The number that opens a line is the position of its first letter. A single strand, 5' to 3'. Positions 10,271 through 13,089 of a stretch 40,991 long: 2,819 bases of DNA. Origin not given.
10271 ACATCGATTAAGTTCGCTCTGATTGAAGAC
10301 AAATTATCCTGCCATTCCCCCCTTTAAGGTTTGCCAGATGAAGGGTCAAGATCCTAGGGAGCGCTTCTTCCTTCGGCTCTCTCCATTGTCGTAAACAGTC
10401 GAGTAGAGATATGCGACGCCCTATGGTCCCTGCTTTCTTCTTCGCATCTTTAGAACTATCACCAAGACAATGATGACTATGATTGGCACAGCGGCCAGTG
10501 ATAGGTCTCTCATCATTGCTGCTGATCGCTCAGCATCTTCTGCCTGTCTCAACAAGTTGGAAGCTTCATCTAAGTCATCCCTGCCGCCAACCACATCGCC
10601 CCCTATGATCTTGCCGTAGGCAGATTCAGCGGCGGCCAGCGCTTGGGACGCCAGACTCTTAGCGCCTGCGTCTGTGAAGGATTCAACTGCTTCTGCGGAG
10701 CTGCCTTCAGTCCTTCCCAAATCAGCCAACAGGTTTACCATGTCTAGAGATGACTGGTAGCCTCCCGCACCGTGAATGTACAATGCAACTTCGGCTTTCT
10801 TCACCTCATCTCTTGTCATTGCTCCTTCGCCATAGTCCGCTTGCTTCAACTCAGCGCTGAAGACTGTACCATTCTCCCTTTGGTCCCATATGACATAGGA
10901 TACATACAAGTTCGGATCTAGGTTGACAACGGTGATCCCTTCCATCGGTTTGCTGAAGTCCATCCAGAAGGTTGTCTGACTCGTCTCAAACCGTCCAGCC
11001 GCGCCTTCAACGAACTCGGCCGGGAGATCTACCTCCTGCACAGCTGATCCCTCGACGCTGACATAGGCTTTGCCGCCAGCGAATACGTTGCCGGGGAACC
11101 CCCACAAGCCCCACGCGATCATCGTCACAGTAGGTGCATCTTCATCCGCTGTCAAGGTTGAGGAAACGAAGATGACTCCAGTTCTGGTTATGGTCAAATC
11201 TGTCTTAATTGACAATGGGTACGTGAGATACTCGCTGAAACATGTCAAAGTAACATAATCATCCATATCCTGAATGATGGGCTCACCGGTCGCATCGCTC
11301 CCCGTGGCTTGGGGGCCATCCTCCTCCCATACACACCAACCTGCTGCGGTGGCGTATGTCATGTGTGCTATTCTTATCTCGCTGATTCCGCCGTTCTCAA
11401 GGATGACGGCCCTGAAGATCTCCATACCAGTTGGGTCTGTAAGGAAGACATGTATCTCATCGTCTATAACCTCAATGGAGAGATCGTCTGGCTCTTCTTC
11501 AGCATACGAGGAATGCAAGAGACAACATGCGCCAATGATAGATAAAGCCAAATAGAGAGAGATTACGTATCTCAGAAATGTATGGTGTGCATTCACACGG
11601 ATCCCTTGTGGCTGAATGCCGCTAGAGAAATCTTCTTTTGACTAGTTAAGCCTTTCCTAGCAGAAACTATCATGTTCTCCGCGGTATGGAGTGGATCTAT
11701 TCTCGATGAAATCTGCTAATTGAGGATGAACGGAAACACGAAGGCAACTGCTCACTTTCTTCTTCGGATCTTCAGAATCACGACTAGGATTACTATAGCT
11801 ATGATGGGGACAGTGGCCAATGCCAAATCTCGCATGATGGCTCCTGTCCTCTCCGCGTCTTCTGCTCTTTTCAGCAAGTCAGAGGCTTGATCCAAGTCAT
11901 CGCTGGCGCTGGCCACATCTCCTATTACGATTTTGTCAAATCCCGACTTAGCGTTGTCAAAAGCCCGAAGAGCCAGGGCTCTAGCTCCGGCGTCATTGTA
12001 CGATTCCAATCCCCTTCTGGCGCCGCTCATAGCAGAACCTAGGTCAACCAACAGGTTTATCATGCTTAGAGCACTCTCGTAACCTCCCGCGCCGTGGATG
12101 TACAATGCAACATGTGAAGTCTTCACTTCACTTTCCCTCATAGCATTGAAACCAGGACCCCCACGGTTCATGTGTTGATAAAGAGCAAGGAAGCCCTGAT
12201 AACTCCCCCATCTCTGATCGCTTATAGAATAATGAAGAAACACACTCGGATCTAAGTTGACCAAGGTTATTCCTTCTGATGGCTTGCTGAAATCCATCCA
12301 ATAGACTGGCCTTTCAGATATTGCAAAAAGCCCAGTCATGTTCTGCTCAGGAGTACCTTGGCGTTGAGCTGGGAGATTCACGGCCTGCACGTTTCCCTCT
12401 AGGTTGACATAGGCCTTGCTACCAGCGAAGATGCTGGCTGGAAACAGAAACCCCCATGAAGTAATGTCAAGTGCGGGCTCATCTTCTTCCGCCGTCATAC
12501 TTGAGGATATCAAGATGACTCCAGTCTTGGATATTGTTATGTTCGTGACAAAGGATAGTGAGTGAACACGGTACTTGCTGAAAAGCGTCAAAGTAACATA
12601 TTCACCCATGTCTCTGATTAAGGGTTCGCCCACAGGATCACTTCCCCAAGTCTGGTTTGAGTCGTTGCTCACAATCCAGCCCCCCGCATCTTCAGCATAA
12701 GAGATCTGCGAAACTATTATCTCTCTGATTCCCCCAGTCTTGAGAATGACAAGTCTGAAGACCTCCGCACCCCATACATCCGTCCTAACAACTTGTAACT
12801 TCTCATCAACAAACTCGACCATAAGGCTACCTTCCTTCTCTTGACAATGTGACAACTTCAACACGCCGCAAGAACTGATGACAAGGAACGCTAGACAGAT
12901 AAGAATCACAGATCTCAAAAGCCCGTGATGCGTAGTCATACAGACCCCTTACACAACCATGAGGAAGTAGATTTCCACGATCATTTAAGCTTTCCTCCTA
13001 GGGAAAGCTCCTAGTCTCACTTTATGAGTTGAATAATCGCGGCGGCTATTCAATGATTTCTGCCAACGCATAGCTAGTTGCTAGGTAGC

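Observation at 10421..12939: Three-member family C of tail-anchored surface proteins (tandem pair here plus 36668..37858) with no recognisable domain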

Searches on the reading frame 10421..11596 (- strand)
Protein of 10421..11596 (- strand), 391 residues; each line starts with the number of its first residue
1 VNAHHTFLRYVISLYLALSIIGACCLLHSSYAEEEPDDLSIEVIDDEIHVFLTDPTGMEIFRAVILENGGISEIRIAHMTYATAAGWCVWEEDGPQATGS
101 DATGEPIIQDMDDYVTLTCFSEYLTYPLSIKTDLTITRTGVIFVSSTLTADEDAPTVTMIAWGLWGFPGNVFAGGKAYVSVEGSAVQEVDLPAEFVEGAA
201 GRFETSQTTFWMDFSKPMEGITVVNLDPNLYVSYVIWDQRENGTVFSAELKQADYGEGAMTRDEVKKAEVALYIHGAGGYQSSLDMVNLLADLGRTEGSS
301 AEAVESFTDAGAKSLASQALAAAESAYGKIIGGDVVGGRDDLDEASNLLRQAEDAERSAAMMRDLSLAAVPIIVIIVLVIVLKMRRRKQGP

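Call 5: search_protein_families(library=pfam, proteins=[window:10421-11596:-], max_evalue=1)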
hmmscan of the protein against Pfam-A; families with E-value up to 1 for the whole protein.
window:10421-11596:- (391 aa): 1 family
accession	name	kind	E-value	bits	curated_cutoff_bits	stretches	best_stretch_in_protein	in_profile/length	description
PF21314.2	TM_ErbB1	-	0.39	10.9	27.1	1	373-389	12-28/36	Epidermal growth factor receptor transmembrane-juxtamembrane segment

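Call 43: list_cluster_members(proteins=[P0001, P0007, window:10421-11596:-])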
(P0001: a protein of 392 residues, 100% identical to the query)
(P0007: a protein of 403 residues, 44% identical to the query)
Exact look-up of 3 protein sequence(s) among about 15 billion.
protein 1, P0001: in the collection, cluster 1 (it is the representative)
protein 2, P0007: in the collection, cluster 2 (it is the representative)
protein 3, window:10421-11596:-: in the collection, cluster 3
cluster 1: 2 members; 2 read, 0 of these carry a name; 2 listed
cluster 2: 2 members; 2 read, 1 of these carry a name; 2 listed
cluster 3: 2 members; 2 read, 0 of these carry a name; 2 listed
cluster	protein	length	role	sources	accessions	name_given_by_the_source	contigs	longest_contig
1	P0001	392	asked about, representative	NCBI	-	-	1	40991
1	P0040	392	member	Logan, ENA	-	-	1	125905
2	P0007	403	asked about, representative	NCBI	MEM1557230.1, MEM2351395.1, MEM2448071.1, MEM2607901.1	MAG: hypothetical protein QXT26_03210 [Thermoproteota archaeon]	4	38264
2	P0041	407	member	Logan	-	-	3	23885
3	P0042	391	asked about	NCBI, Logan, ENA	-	-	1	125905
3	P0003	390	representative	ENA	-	-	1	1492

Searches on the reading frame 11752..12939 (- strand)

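Call 5: search_protein_families(library=pfam, proteins=[window:11752-12939:-], max_evalue=1)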
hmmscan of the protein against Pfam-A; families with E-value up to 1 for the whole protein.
window:11752-12939:- (395 aa): 1 family
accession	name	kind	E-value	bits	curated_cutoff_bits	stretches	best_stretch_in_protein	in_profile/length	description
PF11346.13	DUF3149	-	0.47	10.5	23.2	1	1-27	5-30/40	Protein of unknown function (DUF3149)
